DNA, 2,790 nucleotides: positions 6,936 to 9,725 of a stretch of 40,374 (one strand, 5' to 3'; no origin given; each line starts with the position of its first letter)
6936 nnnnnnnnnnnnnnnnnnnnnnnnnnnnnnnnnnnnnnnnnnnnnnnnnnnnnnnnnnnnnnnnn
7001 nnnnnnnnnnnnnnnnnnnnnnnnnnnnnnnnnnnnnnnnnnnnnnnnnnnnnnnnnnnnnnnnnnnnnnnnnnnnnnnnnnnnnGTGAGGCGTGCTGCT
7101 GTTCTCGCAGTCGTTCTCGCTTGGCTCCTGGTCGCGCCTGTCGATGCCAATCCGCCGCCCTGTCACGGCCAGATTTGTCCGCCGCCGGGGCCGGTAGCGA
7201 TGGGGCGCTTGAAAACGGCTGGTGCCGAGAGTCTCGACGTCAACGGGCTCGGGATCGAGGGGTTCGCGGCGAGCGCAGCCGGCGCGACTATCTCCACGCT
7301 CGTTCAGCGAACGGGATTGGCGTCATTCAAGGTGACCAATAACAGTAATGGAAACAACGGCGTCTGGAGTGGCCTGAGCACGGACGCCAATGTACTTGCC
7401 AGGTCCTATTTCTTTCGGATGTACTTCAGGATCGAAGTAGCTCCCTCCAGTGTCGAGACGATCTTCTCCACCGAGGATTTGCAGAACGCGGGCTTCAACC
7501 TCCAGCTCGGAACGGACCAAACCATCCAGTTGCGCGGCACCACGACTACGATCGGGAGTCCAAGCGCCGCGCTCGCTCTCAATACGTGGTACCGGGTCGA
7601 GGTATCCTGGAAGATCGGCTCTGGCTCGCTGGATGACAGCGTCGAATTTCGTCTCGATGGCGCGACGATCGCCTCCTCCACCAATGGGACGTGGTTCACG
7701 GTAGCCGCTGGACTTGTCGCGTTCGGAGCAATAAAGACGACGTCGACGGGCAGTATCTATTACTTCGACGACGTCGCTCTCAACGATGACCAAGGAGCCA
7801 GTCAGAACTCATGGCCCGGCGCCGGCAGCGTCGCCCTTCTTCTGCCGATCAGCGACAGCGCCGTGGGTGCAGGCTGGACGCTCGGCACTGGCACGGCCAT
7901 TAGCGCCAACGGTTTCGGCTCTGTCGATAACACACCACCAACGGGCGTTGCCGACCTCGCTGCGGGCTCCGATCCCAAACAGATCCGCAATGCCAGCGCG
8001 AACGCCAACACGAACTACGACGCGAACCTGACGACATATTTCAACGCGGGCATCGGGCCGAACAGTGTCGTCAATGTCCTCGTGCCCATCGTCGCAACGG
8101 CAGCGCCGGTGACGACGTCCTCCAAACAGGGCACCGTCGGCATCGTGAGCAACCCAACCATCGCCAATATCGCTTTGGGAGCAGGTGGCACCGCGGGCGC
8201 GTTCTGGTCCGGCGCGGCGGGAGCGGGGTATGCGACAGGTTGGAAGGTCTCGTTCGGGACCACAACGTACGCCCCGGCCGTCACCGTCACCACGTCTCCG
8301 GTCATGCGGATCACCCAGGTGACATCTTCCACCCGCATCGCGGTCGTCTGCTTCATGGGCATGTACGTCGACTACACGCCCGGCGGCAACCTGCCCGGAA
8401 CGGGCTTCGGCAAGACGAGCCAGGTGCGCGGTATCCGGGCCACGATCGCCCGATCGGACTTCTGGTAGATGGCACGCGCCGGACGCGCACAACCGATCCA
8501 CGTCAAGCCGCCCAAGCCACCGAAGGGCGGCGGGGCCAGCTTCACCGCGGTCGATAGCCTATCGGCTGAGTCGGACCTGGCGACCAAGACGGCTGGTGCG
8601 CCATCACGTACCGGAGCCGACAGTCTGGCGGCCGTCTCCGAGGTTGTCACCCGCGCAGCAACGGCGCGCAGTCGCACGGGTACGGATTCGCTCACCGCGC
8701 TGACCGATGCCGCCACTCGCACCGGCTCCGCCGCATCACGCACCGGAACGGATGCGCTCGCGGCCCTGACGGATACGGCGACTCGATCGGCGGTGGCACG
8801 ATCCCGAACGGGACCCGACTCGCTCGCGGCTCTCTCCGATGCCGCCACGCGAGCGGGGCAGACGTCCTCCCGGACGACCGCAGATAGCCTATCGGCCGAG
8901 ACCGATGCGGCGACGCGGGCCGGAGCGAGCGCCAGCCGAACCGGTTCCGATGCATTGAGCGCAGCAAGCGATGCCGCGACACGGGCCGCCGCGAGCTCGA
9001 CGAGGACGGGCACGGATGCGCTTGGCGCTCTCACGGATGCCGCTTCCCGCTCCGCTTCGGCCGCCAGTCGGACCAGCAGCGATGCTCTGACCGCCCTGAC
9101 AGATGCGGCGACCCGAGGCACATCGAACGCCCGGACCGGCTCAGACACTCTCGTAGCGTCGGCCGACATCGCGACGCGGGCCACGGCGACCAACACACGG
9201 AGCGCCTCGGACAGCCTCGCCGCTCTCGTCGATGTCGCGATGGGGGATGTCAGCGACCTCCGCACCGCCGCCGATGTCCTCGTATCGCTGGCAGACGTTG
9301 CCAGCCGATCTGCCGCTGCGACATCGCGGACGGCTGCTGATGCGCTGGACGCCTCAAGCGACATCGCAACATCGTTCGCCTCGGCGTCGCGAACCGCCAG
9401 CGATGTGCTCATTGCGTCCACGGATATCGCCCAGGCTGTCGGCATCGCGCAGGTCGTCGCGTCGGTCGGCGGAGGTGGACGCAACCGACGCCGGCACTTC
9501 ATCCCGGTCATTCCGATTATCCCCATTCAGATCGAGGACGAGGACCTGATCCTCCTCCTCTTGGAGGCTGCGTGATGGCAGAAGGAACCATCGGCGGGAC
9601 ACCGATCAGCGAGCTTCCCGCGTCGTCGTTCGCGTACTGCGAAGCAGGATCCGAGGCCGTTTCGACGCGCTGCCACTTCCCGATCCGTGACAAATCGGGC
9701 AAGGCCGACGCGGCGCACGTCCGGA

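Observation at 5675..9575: Four-gene insertion between portal-MuF and the prohead protease, where head modules are normally contiguous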

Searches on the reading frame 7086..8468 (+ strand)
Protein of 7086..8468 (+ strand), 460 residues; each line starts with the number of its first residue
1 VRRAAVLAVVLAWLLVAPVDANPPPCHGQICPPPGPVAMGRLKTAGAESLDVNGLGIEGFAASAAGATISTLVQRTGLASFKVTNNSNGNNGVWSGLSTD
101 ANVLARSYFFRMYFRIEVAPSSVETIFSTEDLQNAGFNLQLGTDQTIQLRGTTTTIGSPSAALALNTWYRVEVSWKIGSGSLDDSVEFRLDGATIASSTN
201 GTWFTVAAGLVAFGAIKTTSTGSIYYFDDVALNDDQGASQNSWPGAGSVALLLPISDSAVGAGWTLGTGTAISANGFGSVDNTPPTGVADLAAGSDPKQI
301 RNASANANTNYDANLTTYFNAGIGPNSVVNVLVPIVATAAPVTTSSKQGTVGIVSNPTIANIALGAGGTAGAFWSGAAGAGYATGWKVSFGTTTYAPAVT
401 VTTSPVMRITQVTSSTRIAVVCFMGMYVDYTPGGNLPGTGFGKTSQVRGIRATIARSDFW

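Call 5: search_protein_families(library=pfam, proteins=[window:7086-8468:+], max_evalue=0.1)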
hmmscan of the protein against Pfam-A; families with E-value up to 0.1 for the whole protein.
window:7086-8468:+ (460 aa): 0 families

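Call 6: search_protein_families(library=phrogs, proteins=[window:7086-8468:+], max_evalue=0.1)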
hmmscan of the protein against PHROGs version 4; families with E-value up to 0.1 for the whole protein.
window:7086-8468:+ (460 aa): 2 families
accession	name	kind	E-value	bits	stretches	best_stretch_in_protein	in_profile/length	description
phrog_14065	-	unknown function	4.1e-15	56.1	1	39-356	1-311/1152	-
phrog_2448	-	unknown function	2e-05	25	1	136-270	90-219/335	-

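Call 7: search_protein_families(library=ncbifam, proteins=[window:7086-8468:+], max_evalue=1)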
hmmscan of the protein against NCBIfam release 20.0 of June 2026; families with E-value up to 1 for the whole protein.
window:7086-8468:+ (460 aa): 0 families

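Call 8: search_dna_similar(query=window:7200-8468:+, collection=phages, mode=protein, max_rows=30, max_evalue=0.001)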
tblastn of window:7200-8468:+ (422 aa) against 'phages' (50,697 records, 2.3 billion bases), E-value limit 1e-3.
Records with a match: 6; places in all: 6; records where one place covers at least 80% of the query: 0.
Best place of each record, by identity: <60% 6.
By first word of the organism name: Streptomyces 5; Mesorhizobium 1.
By host as written in the record: Streptomyces lividans JI 1326 4; Streptomyces mirabilis NRRL B-2400 1; Mesorhizobium loti R7ANS 1.
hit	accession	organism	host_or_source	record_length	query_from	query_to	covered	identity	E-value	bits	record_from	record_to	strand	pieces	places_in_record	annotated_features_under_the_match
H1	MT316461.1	Streptomyces phage Galactica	Streptomyces mirabilis NRRL B-2400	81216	1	294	70%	31.7%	8e-15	83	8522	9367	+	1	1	11: minor tail protein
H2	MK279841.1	Streptomyces phage Hiyaa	Streptomyces lividans JI 1326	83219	1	286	68%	31.6%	4e-12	74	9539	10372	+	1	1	13: minor tail protein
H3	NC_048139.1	Streptomyces phage Hiyaa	Streptomyces lividans JI 1326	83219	1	286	68%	31.6%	4e-12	74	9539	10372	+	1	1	13: minor tail protein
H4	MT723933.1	Streptomyces phage Keanu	Streptomyces lividans JI 1326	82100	71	317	59%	30.7%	4e-11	71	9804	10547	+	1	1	13: hypothetical protein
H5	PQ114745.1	Streptomyces phage Spocter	Streptomyces lividans JI 1326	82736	68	286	52%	31.5%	3e-9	65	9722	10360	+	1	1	13: hypothetical protein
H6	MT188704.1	Mesorhizobium phage Cp1R7A-A1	Mesorhizobium loti R7ANS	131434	116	246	31%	33.6%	8e-7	57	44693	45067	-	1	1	hypothetical protein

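Call 9: get_annotated_region(hit=H1, flank=9000)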
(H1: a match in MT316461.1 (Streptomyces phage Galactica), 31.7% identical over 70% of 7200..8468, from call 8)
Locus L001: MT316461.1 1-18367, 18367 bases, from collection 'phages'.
description: Streptomyces phage Galactica, complete genome.
organism: Streptomyces phage Galactica (NCBI taxid 2725755)
taxonomy: Viruses; Duplodnaviria; Heunggongvirae; Uroviricota; Caudoviricetes; Hiyaavirus
host: Streptomyces mirabilis NRRL B-2400; source: soil; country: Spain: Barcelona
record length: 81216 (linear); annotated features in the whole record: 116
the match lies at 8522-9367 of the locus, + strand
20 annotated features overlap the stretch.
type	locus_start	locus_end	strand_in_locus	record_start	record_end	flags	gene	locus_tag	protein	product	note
CDS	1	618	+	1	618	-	1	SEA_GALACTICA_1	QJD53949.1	terminase small subunit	-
CDS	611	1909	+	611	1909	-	2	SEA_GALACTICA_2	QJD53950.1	terminase large subunit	-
CDS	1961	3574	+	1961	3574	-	3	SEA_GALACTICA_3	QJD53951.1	portal protein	-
CDS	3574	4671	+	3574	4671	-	4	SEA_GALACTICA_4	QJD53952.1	MuF-like minor capsid protein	-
CDS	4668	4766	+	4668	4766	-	5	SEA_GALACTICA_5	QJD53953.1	hypothetical protein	-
CDS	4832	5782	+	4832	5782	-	6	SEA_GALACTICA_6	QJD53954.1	hypothetical protein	-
CDS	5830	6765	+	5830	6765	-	7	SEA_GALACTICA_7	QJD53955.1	major capsid protein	-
CDS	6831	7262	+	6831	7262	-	8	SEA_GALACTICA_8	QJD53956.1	methyltransferase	-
CDS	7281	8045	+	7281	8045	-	9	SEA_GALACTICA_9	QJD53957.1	hypothetical protein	-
CDS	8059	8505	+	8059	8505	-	10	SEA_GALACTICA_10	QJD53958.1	hypothetical protein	-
CDS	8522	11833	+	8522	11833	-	11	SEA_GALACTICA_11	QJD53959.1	minor tail protein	-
CDS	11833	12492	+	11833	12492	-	12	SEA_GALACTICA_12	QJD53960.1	head-to-tail adaptor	-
CDS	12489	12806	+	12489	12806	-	13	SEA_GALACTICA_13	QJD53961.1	head-to-tail stopper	-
CDS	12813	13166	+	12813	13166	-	14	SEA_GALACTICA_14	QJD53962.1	hypothetical protein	-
CDS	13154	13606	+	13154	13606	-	15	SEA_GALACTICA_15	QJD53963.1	tail terminator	-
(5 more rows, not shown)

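Call 10: get_annotated_region(hit=H2, flank=9500)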
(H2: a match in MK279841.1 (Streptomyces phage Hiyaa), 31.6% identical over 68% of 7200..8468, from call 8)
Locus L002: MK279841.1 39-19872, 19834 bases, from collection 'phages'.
description: Streptomyces phage Hiyaa, complete genome.
organism: Streptomyces phage Hiyaa (NCBI taxid 2499072)
taxonomy: Viruses; Duplodnaviria; Heunggongvirae; Uroviricota; Caudoviricetes; Hiyaavirus; Hiyaavirus hiyaa
host: Streptomyces lividans JI 1326; source: soil; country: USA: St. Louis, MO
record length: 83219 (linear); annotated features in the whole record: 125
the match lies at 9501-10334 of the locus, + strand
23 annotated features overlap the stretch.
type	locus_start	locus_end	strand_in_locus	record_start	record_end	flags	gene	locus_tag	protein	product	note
CDS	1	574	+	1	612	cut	1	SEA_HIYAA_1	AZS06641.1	helix-turn-helix DNA binding domain protein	-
CDS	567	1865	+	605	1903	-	2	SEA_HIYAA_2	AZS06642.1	terminase large subunit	-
CDS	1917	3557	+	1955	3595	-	3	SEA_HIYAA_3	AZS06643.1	portal protein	-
CDS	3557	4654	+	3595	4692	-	4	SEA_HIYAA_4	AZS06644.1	minor capsid protein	-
CDS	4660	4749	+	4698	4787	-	5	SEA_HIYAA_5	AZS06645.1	hypothetical protein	-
CDS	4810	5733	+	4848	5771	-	6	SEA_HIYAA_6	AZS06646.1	hypothetical protein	-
CDS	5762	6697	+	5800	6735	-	7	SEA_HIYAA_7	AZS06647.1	major capsid protein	-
CDS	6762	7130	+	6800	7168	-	8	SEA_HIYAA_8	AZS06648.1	hypothetical protein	-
CDS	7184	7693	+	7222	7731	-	9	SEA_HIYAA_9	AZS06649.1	hypothetical protein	-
CDS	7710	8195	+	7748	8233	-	10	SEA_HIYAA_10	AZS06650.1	methyltransferase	-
CDS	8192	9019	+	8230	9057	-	11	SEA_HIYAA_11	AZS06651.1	hypothetical protein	-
CDS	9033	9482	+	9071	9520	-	12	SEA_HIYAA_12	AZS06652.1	hypothetical protein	-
CDS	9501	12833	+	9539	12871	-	13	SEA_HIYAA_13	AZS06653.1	minor tail protein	-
CDS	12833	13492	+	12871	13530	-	14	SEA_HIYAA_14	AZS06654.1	head-to-tail adaptor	-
CDS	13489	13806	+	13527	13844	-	15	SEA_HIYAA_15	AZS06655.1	head-to-tail stopper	-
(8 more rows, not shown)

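Call 20: search_solved_structures(query=window:7200-8468:+, max_evalue=10)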
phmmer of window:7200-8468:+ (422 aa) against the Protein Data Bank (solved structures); distinct sequences matched with E-value up to 10: 0.

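Call 79: search_protein_representatives(protein=window:7200-8465:+)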
Query: 422 residues. Proteins with E-value up to 0.001 (for the whole library): 2123; up to 1e-10: 1268; up to 1e-30: 370. The best 150 are listed.
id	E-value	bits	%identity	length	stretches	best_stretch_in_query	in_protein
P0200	1.1e-266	900.8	100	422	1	1-422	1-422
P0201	8.9e-103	361.0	52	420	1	1-397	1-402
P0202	1.6e-100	353.6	57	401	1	39-396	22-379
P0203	5.8e-99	348.5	51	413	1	1-395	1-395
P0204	3.9e-97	342.5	52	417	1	15-396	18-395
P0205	9.9e-94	331.3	54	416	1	40-396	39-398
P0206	3.6e-90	319.5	52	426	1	1-395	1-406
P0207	2.0e-89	317.1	50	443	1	15-398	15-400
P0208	2.0e-88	313.8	52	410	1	25-399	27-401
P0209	2.5e-88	313.4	49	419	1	1-396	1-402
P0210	2.6e-86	306.8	50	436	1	14-396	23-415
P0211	1.3e-83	297.9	53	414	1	1-395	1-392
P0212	3.8e-83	296.4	57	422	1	91-395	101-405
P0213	5.1e-83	296.0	40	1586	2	2-393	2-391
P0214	9.5e-83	295.1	42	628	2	1-378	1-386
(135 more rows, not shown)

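Call 81: search_solved_structures(query=A3, max_evalue=1)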
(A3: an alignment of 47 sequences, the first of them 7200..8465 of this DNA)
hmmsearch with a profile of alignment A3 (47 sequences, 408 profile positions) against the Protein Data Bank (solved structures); distinct sequences matched with E-value up to 1: 3.
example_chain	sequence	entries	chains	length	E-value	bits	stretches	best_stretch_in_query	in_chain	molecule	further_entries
3zyp_A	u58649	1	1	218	6.4e-09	38.7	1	26-196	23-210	CIP1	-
2zzj_A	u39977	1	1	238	0.041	16.3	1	120-195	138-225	Glucuronan lyase A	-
8q28_A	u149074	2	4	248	0.063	15.7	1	20-198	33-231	Gluconolactonase domain protein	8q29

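Call 82: search_protein_families(library=pfam, alignment_id=A3, max_evalue=0.01)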
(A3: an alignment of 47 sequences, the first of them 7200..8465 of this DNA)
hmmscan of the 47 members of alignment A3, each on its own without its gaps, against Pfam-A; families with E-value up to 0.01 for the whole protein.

A. member 1, window:7200-8465:+ (422 aa): 0 families

B. families by the number of members that match (of 47 scanned): 5 families
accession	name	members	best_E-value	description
PF21340.4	Polysacc_lyase-like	5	2.9e-06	Cip1-like, core domain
PF14099.13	Polysacc_lyase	1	2e-09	Polysaccharide lyase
PF22237.3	SO2946-like_C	1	5.2e-05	SO2946-like, C-terminal domain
PF02210.31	Laminin_G_2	1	0.00065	Laminin G domain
PF13385.13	Laminin_G_3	1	0.0043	Concanavalin A-like lectin/glucanases superfamily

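Call 83: search_solved_structures(query=A3, max_evalue=0.1, show_alignments=2)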
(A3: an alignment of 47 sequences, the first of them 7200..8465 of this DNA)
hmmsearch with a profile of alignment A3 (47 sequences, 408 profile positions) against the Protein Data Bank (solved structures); distinct sequences matched with E-value up to 0.1: 3.
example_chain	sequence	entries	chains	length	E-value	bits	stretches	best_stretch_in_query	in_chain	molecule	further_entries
3zyp_A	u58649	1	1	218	6.4e-09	38.7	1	26-196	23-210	CIP1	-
2zzj_A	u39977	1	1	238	0.041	16.3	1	120-195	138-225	Glucuronan lyase A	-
8q28_A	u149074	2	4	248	0.063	15.7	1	20-198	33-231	Gluconolactonase domain protein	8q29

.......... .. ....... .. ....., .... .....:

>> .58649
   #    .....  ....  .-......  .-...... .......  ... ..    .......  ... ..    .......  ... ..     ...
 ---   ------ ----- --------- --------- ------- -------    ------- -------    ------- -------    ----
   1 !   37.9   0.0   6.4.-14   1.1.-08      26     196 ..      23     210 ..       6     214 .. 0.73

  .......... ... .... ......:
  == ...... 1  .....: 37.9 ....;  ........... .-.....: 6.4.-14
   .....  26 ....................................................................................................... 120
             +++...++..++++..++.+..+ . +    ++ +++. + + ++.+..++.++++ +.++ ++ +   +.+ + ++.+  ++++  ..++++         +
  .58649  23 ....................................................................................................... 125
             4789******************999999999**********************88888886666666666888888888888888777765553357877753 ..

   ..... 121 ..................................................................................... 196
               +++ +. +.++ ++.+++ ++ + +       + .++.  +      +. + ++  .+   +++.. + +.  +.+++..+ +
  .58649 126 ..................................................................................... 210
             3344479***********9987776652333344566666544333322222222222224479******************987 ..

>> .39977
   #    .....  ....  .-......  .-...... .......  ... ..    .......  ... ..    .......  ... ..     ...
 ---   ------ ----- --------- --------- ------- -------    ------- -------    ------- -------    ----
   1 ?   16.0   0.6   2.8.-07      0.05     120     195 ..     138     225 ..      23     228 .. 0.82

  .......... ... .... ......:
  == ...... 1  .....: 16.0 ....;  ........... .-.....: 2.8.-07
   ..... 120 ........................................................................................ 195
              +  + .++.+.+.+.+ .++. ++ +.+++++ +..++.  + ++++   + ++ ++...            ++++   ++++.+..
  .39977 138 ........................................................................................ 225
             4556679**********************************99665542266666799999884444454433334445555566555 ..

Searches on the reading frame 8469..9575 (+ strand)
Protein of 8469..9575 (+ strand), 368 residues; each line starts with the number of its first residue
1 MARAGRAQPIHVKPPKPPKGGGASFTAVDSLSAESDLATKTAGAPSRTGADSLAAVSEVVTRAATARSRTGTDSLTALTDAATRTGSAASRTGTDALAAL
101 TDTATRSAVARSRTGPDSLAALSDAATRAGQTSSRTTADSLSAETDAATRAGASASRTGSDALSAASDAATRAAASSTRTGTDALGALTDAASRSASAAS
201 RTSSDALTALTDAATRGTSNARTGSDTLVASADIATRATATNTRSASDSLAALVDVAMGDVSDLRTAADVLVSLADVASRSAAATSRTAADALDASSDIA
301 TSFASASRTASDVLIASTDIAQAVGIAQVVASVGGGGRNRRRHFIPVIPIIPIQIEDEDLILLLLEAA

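Call 5: search_protein_families(library=pfam, proteins=[window:8469-9575:+], max_evalue=0.1)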
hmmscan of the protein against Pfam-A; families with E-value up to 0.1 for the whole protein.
window:8469-9575:+ (368 aa): 0 families

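Call 6: search_protein_families(library=phrogs, proteins=[window:8469-9575:+], max_evalue=0.1)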
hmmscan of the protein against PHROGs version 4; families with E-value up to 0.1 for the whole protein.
window:8469-9575:+ (368 aa): 0 families

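Call 7: search_protein_families(library=ncbifam, proteins=[window:8469-9575:+], max_evalue=1)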
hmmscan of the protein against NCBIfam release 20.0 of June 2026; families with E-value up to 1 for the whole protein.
window:8469-9575:+ (368 aa): 0 families

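Call 21: search_solved_structures(query=window:8469-9575:+, max_evalue=10)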
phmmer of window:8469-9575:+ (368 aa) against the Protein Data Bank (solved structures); distinct sequences matched with E-value up to 10: 2.
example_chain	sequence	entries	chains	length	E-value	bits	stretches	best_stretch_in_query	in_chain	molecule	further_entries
5nsk_A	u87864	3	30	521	0.26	14.5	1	215-301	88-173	Aminopeptidase, putative | leucyl aminopeptidase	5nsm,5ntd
4efd_A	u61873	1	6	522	0.26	14.5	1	215-301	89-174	Aminopeptidase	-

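Call 49: search_dna_similar(query=window:8469-9572:+, collection=phages, mode=protein, max_rows=30, max_evalue=0.01)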
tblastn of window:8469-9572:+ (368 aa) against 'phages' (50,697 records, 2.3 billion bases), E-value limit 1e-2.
No match.

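Call 73: find_homologous_proteins(query=window:8469-9572:+, max_evalue=0.00001)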
Query window:8469-9572:+ (368 aa): 9 proteins with E <= 0.00001 among 8000 candidates.
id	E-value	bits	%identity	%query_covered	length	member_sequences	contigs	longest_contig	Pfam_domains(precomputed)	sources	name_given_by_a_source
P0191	4.5e-38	150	41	83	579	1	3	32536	-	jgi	jgi:hypothetical protein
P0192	2.4e-34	138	47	79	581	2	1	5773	PF13385.14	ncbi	-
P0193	4.9e-29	120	50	51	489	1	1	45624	-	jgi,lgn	jgi:hypothetical protein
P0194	3.3e-16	78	40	61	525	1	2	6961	PF13385.14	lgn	-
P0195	2.2e-13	69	40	48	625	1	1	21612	-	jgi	jgi:hypothetical protein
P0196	3.3e-9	55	44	53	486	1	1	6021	-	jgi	jgi:hypothetical protein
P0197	7.9e-9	54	39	71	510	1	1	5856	-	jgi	-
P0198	1.4e-6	47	39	58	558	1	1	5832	-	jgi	jgi:hypothetical protein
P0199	1.5e-6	47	41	57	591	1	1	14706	PF13753.13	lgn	-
